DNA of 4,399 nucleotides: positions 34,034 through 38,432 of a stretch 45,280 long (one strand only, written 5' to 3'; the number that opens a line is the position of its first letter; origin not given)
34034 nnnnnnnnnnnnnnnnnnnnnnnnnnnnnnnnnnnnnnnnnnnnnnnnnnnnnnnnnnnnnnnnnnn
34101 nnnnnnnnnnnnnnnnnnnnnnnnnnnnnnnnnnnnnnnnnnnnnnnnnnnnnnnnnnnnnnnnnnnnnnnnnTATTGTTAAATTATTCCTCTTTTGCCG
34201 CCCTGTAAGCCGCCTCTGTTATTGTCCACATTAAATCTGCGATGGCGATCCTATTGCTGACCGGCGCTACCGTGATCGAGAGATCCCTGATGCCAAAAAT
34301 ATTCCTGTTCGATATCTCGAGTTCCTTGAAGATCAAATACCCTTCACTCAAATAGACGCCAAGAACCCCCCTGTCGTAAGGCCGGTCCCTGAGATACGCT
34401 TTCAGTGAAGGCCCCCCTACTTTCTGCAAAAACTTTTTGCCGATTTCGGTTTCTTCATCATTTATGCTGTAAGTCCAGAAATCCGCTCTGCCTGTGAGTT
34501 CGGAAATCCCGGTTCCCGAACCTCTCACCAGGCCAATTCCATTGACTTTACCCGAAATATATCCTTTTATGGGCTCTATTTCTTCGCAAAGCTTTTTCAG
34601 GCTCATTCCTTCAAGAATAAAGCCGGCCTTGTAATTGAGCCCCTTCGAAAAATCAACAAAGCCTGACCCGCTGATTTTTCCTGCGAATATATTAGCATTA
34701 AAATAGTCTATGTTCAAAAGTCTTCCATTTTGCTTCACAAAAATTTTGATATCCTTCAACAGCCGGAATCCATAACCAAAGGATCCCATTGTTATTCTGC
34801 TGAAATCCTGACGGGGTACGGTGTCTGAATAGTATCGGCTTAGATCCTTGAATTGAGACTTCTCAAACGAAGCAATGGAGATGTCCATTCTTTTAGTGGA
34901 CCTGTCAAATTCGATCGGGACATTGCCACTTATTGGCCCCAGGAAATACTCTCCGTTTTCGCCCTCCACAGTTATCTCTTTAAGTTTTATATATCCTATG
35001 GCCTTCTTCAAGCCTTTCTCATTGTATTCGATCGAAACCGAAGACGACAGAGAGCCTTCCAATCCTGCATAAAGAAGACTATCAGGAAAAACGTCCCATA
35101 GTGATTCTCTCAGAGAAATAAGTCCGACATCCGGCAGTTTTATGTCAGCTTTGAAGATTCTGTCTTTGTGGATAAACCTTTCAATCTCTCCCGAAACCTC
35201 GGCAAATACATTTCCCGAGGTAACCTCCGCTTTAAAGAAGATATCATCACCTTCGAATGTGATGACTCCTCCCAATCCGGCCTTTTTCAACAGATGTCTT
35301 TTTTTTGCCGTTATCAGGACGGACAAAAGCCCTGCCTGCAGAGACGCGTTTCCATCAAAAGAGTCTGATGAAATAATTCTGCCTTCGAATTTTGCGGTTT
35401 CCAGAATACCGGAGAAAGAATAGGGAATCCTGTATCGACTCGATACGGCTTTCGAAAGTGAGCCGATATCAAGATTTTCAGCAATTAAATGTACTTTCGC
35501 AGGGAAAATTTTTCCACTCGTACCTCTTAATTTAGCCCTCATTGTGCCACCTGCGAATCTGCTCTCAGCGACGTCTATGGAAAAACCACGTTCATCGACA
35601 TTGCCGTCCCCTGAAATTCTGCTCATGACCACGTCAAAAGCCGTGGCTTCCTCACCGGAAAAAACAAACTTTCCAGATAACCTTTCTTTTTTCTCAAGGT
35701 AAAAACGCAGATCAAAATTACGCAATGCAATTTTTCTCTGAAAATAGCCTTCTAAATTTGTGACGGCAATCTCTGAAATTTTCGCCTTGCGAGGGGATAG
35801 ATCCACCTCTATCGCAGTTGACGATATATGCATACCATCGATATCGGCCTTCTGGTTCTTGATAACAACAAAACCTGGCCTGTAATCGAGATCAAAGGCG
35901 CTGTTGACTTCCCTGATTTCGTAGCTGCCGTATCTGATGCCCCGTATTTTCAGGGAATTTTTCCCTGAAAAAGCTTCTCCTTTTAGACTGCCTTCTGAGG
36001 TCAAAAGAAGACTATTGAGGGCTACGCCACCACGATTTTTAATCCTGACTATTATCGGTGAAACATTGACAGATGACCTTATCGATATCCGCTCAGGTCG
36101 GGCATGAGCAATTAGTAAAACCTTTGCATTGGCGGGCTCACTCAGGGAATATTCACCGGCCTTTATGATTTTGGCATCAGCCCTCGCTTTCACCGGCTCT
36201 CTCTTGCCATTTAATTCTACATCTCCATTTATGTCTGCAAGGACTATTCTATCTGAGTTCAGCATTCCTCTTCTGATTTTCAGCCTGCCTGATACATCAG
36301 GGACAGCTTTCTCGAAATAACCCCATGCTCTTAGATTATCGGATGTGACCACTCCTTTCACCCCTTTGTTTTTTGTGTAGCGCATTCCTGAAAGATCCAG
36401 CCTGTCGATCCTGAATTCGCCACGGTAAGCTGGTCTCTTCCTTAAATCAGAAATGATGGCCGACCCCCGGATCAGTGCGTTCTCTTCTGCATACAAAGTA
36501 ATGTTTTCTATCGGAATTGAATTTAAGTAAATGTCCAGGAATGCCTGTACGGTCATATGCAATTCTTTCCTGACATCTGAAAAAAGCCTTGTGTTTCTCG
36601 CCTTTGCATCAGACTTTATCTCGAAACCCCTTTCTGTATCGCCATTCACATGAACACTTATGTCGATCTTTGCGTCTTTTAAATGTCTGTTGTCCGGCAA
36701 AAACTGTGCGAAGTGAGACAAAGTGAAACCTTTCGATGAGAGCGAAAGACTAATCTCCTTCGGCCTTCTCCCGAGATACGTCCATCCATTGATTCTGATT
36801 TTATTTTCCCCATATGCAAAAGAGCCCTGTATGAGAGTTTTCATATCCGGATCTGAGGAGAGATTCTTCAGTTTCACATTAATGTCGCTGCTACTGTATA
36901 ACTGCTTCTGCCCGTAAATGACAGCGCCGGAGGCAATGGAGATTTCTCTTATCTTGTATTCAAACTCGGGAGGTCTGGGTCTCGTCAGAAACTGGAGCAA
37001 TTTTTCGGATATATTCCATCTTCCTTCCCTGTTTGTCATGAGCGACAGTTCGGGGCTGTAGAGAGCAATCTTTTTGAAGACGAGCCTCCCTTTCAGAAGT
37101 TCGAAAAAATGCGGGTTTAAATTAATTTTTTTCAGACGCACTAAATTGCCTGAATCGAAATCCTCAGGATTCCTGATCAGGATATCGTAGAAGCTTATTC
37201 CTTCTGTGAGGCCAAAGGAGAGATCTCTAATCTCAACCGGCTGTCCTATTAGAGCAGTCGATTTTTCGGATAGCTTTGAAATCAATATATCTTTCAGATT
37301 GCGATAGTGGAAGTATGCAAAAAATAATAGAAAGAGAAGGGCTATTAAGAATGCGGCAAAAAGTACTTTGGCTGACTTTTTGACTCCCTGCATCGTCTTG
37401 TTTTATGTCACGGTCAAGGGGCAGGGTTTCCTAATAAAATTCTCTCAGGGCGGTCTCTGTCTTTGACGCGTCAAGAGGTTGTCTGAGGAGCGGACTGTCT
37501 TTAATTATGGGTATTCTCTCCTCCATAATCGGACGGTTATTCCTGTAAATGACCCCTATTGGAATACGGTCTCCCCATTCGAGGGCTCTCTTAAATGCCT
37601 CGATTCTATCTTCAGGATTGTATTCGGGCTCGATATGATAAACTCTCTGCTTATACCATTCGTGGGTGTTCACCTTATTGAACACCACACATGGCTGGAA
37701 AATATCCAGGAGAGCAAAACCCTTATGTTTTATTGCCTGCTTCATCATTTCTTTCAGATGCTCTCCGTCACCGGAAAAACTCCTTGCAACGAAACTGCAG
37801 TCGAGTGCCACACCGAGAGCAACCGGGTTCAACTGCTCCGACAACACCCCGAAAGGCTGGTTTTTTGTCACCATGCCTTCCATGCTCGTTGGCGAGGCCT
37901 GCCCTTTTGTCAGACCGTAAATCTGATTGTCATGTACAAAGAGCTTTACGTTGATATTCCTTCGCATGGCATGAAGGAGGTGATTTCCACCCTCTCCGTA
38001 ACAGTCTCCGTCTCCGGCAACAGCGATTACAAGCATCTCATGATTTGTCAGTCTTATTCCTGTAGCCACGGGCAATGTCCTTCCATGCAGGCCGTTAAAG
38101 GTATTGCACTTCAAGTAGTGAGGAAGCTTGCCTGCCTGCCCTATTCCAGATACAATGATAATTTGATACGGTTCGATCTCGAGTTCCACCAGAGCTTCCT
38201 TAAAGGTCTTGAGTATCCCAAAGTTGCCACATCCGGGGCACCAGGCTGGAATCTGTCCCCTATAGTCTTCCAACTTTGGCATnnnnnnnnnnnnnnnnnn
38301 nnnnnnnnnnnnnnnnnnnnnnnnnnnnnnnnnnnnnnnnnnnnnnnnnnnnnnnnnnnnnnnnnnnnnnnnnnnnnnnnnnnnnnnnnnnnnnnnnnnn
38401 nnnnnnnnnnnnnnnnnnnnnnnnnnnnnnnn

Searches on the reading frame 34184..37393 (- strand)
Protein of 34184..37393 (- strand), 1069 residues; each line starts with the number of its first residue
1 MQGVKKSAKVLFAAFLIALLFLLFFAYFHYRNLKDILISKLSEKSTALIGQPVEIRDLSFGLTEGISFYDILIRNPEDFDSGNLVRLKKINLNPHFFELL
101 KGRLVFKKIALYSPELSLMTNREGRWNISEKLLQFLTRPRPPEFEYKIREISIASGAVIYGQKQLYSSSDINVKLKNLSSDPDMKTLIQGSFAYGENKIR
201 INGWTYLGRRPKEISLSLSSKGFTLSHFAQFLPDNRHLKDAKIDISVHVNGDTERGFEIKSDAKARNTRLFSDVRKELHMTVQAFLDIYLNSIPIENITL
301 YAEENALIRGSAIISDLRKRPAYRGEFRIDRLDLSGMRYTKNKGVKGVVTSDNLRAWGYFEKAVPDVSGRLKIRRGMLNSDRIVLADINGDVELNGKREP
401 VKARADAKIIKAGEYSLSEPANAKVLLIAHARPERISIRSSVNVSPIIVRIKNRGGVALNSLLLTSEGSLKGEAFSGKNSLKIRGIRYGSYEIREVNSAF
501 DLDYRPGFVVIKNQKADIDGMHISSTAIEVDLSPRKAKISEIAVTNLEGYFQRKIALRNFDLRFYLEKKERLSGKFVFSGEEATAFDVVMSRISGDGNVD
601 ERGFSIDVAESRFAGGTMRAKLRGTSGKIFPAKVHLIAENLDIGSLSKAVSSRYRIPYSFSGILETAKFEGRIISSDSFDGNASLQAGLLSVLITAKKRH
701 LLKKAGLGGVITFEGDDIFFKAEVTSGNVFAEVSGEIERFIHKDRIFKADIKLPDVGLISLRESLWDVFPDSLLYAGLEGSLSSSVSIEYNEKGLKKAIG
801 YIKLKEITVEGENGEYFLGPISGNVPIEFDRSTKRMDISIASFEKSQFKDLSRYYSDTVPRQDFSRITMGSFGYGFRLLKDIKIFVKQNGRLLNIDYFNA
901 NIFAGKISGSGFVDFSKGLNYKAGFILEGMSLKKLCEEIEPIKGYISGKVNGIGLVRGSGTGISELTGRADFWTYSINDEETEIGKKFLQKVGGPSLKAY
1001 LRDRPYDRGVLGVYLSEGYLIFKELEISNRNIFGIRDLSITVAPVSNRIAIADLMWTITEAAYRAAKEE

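Call 75: search_protein_families(library=pfam, proteins=[window:34184-37393:-], max_evalue=0.00001)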
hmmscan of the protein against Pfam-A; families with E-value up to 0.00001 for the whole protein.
window:34184-37393:- (1069 aa): 2 families
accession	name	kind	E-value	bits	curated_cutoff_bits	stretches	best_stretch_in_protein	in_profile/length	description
PF05359.17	DUF748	-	1.2e-16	60.5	50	1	10-261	17-268/1037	Domain of Unknown Function (DUF748)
PF05170.20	AsmA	-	4.9e-13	49.2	29.8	1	5-197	2-213/607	AsmA family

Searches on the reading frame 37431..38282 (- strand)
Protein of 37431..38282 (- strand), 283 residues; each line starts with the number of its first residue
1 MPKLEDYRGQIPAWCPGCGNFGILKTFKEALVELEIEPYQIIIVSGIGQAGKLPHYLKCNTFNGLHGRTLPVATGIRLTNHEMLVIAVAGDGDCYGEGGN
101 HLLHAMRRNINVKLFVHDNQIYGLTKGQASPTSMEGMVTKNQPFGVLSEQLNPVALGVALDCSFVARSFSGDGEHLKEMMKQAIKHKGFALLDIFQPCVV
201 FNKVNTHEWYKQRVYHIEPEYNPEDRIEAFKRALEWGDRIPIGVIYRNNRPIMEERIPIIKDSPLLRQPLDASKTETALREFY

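Call 75: search_protein_families(library=pfam, proteins=[window:37431-38282:-], max_evalue=0.00001)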
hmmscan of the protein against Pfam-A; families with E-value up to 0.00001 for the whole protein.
window:37431-38282:- (283 aa): 2 families
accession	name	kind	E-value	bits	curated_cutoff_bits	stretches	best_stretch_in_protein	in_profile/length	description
PF02775.26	TPP_enzyme_C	-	6.8e-30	104.3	21.9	1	52-194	17-151/151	Thiamine pyrophosphate enzyme, C-terminal TPP binding domain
PF12367.13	PFO_beta_C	-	4.9e-26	91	24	1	198-261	1-65/66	Pyruvate ferredoxin oxidoreductase beta subunit C terminal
